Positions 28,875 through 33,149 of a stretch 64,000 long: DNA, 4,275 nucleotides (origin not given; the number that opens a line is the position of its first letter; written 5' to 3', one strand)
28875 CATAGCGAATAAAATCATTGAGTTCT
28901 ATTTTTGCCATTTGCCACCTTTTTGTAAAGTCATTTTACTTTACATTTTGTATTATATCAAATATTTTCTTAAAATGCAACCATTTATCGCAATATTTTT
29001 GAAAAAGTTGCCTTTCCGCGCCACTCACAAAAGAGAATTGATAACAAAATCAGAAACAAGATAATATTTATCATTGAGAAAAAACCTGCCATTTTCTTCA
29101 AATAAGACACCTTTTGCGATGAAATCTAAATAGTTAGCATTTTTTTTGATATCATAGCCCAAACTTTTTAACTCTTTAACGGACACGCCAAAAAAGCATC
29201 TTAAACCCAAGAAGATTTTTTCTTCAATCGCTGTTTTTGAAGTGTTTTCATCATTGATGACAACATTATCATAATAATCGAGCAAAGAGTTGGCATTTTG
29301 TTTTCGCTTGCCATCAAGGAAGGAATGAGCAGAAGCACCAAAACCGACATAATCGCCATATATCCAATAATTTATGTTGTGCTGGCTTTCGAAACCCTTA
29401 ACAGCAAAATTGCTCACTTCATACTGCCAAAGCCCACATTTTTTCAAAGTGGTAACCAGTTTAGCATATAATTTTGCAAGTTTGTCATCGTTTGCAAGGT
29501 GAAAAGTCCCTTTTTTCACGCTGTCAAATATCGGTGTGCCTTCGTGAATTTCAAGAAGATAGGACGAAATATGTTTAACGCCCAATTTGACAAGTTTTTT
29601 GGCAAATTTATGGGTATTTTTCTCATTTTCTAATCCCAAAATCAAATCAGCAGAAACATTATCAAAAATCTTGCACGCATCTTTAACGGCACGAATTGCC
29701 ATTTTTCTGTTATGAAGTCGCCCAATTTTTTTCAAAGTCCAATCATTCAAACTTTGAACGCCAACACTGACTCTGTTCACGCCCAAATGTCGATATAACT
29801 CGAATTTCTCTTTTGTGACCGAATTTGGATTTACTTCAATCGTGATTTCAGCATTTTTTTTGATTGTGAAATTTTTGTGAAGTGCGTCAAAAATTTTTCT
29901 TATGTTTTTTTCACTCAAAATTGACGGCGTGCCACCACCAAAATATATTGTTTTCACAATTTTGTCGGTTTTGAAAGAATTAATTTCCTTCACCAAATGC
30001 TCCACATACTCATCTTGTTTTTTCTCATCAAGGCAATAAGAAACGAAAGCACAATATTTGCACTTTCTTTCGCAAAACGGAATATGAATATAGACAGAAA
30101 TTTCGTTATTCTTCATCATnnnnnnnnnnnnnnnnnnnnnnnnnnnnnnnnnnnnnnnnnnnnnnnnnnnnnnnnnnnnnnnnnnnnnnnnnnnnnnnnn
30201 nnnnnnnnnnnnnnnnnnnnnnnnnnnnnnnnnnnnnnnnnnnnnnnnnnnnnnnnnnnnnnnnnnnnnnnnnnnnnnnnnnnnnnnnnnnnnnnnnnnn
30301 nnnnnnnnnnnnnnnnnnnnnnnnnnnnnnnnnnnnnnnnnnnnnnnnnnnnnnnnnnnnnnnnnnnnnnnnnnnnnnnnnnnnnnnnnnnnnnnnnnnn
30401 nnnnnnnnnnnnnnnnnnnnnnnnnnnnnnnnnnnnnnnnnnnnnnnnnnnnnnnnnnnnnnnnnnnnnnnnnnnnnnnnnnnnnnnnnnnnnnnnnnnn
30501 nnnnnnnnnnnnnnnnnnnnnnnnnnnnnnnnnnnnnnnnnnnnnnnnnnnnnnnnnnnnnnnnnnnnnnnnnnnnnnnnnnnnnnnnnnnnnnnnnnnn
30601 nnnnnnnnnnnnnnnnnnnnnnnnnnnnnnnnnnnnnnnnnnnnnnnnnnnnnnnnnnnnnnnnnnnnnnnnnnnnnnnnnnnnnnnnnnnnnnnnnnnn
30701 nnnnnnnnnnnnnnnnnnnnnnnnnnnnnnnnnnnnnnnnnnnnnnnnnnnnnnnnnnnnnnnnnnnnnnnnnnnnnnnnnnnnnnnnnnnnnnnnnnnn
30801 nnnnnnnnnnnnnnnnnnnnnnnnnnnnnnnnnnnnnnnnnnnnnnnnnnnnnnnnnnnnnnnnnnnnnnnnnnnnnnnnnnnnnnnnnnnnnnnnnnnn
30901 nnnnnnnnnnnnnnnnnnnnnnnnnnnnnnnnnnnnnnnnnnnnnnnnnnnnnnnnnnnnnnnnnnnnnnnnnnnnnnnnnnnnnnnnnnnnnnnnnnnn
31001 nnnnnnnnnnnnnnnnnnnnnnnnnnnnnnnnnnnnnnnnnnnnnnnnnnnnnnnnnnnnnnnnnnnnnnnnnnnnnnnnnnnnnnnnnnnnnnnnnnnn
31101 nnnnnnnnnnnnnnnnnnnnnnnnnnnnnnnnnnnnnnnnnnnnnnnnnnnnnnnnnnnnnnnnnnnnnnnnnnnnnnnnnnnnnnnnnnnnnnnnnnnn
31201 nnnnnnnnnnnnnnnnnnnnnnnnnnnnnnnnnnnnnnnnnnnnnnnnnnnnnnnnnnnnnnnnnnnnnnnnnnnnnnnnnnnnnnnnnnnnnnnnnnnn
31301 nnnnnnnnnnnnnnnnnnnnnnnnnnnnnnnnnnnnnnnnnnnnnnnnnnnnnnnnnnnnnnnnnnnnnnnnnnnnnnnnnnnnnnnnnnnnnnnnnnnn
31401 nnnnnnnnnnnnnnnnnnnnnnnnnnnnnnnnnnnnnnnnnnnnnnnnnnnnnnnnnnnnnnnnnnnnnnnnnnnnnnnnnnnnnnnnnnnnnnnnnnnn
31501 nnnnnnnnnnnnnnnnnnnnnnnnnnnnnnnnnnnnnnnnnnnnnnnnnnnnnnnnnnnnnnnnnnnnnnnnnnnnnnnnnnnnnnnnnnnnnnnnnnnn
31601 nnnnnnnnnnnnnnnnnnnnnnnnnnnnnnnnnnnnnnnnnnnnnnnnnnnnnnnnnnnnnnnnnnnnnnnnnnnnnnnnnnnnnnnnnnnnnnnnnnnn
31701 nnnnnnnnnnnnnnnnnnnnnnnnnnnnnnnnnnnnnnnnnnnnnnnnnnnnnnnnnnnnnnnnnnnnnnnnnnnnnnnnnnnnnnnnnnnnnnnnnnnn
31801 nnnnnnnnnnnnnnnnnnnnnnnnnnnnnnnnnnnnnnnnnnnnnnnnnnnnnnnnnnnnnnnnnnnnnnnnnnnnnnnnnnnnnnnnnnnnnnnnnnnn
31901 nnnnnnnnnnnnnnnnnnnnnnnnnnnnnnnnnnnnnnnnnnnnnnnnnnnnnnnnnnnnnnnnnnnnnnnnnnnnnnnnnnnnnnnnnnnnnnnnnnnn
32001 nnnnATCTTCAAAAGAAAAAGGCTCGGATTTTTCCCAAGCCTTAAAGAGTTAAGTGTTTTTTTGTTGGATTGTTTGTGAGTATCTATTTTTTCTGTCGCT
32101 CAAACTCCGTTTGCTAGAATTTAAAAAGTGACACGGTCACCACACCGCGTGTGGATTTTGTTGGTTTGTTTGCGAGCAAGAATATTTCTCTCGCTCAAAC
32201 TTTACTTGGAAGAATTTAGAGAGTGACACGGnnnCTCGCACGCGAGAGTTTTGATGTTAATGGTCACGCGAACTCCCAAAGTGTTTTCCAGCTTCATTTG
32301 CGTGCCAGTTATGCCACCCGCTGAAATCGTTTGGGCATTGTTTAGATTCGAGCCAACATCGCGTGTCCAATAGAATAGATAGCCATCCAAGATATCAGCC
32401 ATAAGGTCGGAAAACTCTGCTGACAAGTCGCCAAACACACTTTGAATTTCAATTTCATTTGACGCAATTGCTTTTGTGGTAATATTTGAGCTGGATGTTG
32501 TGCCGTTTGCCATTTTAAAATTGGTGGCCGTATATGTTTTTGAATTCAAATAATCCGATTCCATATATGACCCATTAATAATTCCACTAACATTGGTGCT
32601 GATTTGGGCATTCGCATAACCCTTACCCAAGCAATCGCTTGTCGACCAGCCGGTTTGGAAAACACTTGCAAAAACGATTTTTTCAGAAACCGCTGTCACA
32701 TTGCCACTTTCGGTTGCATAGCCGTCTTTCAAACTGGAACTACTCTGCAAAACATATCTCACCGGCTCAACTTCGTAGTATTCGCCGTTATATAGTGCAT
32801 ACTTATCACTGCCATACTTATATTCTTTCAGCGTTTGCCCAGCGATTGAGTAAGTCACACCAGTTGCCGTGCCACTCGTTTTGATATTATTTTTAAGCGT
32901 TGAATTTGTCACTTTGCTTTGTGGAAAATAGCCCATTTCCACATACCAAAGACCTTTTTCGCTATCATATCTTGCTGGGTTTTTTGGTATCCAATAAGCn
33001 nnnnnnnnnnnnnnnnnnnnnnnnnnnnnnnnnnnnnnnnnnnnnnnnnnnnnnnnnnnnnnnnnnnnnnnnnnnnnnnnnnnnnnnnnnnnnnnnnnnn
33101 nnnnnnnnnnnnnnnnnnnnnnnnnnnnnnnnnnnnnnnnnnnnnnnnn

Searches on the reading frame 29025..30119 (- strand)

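Call 42: search_protein_families(library=pfam, proteins=[window:29025-30119:-], max_evalue=0.00001)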
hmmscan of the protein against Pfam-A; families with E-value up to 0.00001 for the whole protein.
window:29025-30119:- (364 aa): 2 families
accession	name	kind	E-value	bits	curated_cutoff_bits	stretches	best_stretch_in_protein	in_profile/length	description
PF04055.27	Radical_SAM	-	3.7e-26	92.7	29.5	1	10-167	1-155/166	Radical SAM superfamily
PF06969.22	HemN_C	-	7.4e-06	26.4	24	0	293-350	2-62/67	HemN C-terminal domain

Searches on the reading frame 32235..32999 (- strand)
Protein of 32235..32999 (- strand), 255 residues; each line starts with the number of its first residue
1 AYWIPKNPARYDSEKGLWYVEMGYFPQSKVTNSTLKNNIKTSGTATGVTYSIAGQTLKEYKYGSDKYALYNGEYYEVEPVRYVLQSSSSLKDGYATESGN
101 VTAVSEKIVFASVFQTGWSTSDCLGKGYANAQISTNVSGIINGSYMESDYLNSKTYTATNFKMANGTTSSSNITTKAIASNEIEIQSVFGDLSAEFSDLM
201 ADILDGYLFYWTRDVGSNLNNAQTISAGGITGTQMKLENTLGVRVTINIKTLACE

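Call 24: find_related_loci(query=A1, collection=genome_contigs, flank=8000)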
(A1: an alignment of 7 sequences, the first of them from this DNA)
Query A1 (255 aa) in genome_contigs; peptide patterns used: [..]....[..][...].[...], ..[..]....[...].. (x = any residue, [..] = any of these).
161 stretches matched a pattern; 80 encode a relative of the query (tblastn E <= 1e-3); 78 distinct loci.
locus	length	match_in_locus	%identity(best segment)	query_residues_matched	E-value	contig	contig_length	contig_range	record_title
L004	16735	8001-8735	49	1-254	2e-69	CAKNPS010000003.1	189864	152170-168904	MAG TPA_asm: uncultured Clostridia bacterium isolate ERR3414581_bin.102_metaWRAP_v1.1_MAG genome assembly, contig: NODE_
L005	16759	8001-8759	46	1-254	2e-68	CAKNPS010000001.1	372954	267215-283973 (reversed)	MAG TPA_asm: uncultured Clostridia bacterium isolate ERR3414581_bin.102_metaWRAP_v1.1_MAG genome assembly, contig: NODE_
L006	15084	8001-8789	42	1-254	5e-55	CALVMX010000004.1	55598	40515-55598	MAG: uncultured Clostridia bacterium isolate BRZ_EA__bin76 genome assembly, contig: BRZ_EA__NODE_603_length_55598_cov_5.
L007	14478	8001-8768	40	1-254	2e-51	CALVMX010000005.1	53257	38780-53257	MAG: uncultured Clostridia bacterium isolate BRZ_EA__bin76 genome assembly, contig: BRZ_EA__NODE_645_length_53257_cov_4.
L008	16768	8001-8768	40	1-254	1e-49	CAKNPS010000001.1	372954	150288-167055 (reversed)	MAG TPA_asm: uncultured Clostridia bacterium isolate ERR3414581_bin.102_metaWRAP_v1.1_MAG genome assembly, contig: NODE_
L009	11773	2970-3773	40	1-254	3e-48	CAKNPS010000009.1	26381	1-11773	MAG TPA_asm: uncultured Clostridia bacterium isolate ERR3414581_bin.102_metaWRAP_v1.1_MAG genome assembly, contig: NODE_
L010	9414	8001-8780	40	1-254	4e-46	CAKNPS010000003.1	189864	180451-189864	MAG TPA_asm: uncultured Clostridia bacterium isolate ERR3414581_bin.102_metaWRAP_v1.1_MAG genome assembly, contig: NODE_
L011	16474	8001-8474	49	93-254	2e-43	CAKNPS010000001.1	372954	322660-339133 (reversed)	MAG TPA_asm: uncultured Clostridia bacterium isolate ERR3414581_bin.102_metaWRAP_v1.1_MAG genome assembly, contig: NODE_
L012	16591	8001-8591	44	65-254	3e-40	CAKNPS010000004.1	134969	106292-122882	MAG TPA_asm: uncultured Clostridia bacterium isolate ERR3414581_bin.102_metaWRAP_v1.1_MAG genome assembly, contig: NODE_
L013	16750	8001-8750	37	1-255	3e-38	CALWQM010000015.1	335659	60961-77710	MAG: uncultured Clostridia bacterium isolate E14__bin174 genome assembly, contig: E14__k127_2750437, whole genome shotgu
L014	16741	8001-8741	37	6-254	7e-38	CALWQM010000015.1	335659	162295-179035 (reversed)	MAG: uncultured Clostridia bacterium isolate E14__bin174 genome assembly, contig: E14__k127_2750437, whole genome shotgu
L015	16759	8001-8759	37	1-254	2e-37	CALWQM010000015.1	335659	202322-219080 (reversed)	MAG: uncultured Clostridia bacterium isolate E14__bin174 genome assembly, contig: E14__k127_2750437, whole genome shotgu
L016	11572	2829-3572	37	1-254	4e-37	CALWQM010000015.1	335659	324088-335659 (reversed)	MAG: uncultured Clostridia bacterium isolate E14__bin174 genome assembly, contig: E14__k127_2750437, whole genome shotgu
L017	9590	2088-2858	38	1-254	1e-35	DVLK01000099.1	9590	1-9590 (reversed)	MAG TPA_asm: Candidatus Caccovivens faecavium isolate ChiW6-1002 ChiW6__C123240_L9590_SRR5512644, whole genome shotgun s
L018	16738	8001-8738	33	1-254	5e-35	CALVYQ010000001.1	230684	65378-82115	MAG: uncultured Clostridia bacterium isolate BRZ_GB__bin77 genome assembly, contig: BRZ_GB__NODE_75_length_230684_cov_13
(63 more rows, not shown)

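Call 40: search_protein_families(library=pfam, proteins=[window:32235-32999:-], max_evalue=10)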
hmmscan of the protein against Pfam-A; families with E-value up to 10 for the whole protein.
seq(255 aa): 2 families
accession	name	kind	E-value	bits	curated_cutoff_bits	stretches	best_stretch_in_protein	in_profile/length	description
PF08387.15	FBD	-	0.27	11.6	22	1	69-91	20-42/46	FBD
PF18974.5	DUF5710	-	0.27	11.4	26.5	1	8-23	18-33/44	Domain of unknown function (DUF5710)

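Call 59: predict_structure(alignment_id=A1)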
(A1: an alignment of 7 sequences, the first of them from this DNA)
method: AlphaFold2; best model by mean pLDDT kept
length: 255 residues; sequences in the alignment: 7
mean_pLDDT: 47.2   pTM: 0.39
mean pLDDT of the five models: 47.2, 46.0, 45.5, 44.9, 43.4
residues with pLDDT >= 90: 12; 70-90: 35; 50-70: 33; < 50: 175
segments of 3 or more residues with pLDDT < 50: 1-6, 53-55, 94-255
pLDDT, mean of each block of 10 residues (from residue 1): 41 67 63 89 83 64 85 71 54 47 37 40 32 33 31 31 34 31 38 37 40 33 36 36 35 25
secondary structure, 60 per line:
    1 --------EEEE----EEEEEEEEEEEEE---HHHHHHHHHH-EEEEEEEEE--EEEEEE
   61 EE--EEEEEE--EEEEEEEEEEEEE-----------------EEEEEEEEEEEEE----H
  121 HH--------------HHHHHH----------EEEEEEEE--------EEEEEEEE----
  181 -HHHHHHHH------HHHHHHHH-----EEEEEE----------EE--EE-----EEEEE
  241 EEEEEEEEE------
elements in order: E9-12 E17-29 H33-42 E44-52 E55-62 E65-70 E73-85 E103-115 H137-142 E153-160 E169-176 H182-189 H196-203 E209-214 E236-249

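Call 60: search_solved_structures(query=A1, max_evalue=1)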
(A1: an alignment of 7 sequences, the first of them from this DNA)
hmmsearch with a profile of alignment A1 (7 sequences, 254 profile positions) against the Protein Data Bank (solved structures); distinct sequences matched with E-value up to 1: 1.
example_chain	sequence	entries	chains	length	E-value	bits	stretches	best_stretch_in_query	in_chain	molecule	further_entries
3fzq_A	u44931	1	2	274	0.042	16.6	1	156-243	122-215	Putative hydrolase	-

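Call 87: predict_structure(alignment_id=A3)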
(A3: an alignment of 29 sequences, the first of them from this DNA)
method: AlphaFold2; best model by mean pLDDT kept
length: 255 residues; sequences in the alignment: 29
mean_pLDDT: 92.9   pTM: 0.90
mean pLDDT of the five models: 92.9, 89.6, 89.0, 84.4, 83.3
residues with pLDDT >= 90: 199; 70-90: 55; 50-70: 1; < 50: 0
segments of 3 or more residues with pLDDT < 50: none
pLDDT, mean of each block of 10 residues (from residue 1): 84 94 97 97 95 92 97 97 92 90 97 90 90 91 88 94 90 96 95 97 95 84 94 92 97 93
secondary structure, 60 per line:
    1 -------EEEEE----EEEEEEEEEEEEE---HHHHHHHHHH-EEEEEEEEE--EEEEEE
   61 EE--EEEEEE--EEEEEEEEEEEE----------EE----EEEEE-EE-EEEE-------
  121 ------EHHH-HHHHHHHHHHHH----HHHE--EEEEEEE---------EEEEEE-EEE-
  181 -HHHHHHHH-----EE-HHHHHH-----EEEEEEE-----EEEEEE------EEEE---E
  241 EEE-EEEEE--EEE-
elements in order: E8-12 E17-29 H33-42 E44-52 E55-62 E65-70 E73-84 E101-105 E110-113 H132-143 E154-160 E170-175 E177-179 H182-189 H198-203 E209-215 E221-226 E233-236 E240-243 E245-249 E252-254

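Call 89: fold_search(model_id=the predicted structure, library=pdb)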
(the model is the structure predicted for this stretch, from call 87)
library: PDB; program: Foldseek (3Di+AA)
matches with E <= 10: 89; with E <= 0.001: 0
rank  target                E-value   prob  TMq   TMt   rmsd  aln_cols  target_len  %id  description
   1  9qa6                  3.1e-03  1.00  0.44  0.15   6.8       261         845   13  Cryo-EM structure of Thomasclavelia ramosa IgA peptidase (IgAse) active site mutant (S32-N876) (released 2025-06-25)
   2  8q4e_A                1.8e-01  0.87  0.19  0.36   6.2        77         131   14  Structure of Legionella pneumophila Lcl C-terminal domain (released 2023-12-27)
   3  9mq8_E                6.9e-01  0.01  0.11  0.10  19.3       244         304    6  Cryo-EM structure of hemagglutinin H5N1 in complex with Fab 310-33-1_H02 (released 2025-08-13)
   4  6se9_A                1.4e+00  0.01  0.12  0.04  21.8       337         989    9  Cold-adapted beta-D-galactosidase from Arthrobacter sp. 32cB mutant E441Q in complex with lactose bound in shallow mod (released 2019-09-11)
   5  1v1o_A                1.7e+00  0.02  0.14  0.16  19.3       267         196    8  staphylococcal superantigen-like protein 7 (released 2004-07-01)
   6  4qkg                  1.9e+00  0.14  0.17  0.36   6.7        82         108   11  Monomeric form of human LLT1, a ligand for NKR-P1 (released 2015-03-11)
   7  5xhq_B                2.1e+00  0.03  0.09  0.05   6.9        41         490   17  Apolipoprotein N-acyl Transferase (released 2017-07-26)
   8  8aq3                  2.2e+00  0.03  0.09  0.05   6.9        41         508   17  In surfo structure of the membrane integral lipoprotein N-acyltransferase Lnt from E. coli in complex with PE (released 2023-07-12)
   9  9bu6_C                2.2e+00  0.01  0.10  0.09  20.8       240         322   10  Vaccine elicited Fab C968.180 with influenza H10 JD13 HA trimer (released 2024-11-27)
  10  9cjf_E                2.4e+00  0.03  0.08  0.16  11.2        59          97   14  CryoEM structure of alkaline-inactivated nitrogenase MoFe-protein in complex with NafT (released 2024-12-18)
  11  5n6h_B                2.4e+00  0.03  0.09  0.05   6.8        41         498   17  Structure of the membrane integral lipoprotein N-acyltransferase Lnt from E. coli (released 2017-07-12)
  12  5n6h_A                2.4e+00  0.03  0.09  0.05   6.8        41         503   17  Structure of the membrane integral lipoprotein N-acyltransferase Lnt from E. coli (released 2017-07-12)
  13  8aq4                  2.4e+00  0.03  0.09  0.05   6.9        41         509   17  In surfo structure of the membrane integral lipoprotein N-acyltransferase Lnt from E. coli in complex with TITC and lyso (released 2023-07-12)
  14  1v1p_B                2.4e+00  0.02  0.15  0.17  15.7       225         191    8  The structure SSL from Staphylococcus Aureus from an orthorhombic crystal form (released 2004-07-01)
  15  2m94_MODEL_1_A        2.5e+00  0.10  0.14  0.24   8.6        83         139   12  NMR structure of the lymphocyte receptor NKR-P1A (released 2014-06-11)
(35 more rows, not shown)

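Call 93: fold_search(model_id=the predicted structure, library=viral)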
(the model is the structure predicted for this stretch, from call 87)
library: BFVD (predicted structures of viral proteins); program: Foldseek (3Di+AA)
matches with E <= 10: 183; with E <= 0.001: 12
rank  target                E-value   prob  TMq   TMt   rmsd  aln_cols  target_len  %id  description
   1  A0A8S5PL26            1.5e-05  1.00  0.44  0.24   9.3       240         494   15  DUF6273 domain-containing protein [Siphoviridae sp. ctOSJ35]
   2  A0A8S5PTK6            8.1e-05  1.00  0.43  0.26   7.5       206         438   17  Uncharacterized protein [Myoviridae sp. ctzS633]
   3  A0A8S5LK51            1.0e-04  1.00  0.45  0.31   9.5       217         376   13  DUF6273 domain-containing protein [Siphoviridae sp. ctnhN1]
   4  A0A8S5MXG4            1.1e-04  1.00  0.35  0.15  21.8       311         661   13  DUF6273 domain-containing protein [Siphoviridae sp. ct91l7]
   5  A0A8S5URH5            1.3e-04  1.00  0.44  0.35  10.5       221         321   16  Uncharacterized protein [Myoviridae sp. ctsIb3]
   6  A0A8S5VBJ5            2.2e-04  1.00  0.43  0.42  17.1       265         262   11  ATP-binding sugar transporter [Myoviridae sp. ctbEa13]
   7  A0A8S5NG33            2.8e-04  1.00  0.42  0.25   8.0       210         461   13  Receptor Binding Protein [Siphoviridae sp. ctHEr2]
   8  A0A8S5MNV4            2.9e-04  1.00  0.42  0.51   7.9       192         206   16  DUF6273 domain-containing protein [Myoviridae sp. ctI7W9]
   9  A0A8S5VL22            4.6e-04  1.00  0.44  0.16  19.1       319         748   13  (no name in the UniProt tables at hand)
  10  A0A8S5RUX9            5.7e-04  1.00  0.42  0.20   7.9       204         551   10  (no name in the UniProt tables at hand)
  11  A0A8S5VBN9            6.0e-04  1.00  0.43  0.34   8.1       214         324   11  DUF6273 domain-containing protein [Myoviridae sp. ctbEa13]
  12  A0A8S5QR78            8.4e-04  1.00  0.47  0.45   7.5       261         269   14  Uncharacterized protein [Siphoviridae sp. ctE6L85]
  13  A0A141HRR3            1.2e-03  1.00  0.48  0.10   5.7       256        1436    9  (no name in the UniProt tables at hand)
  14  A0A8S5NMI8            2.3e-03  1.00  0.37  0.36   8.3       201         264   10  Retinoblastoma-binding protein-like protein [Siphoviridae sp. ctGMq5]
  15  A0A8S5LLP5            2.6e-03  1.00  0.42  0.16   8.9       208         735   11  Interferon alpha/beta receptor 1, Interferon I interferon signaling complex [Siphoviridae sp. ctvok7]
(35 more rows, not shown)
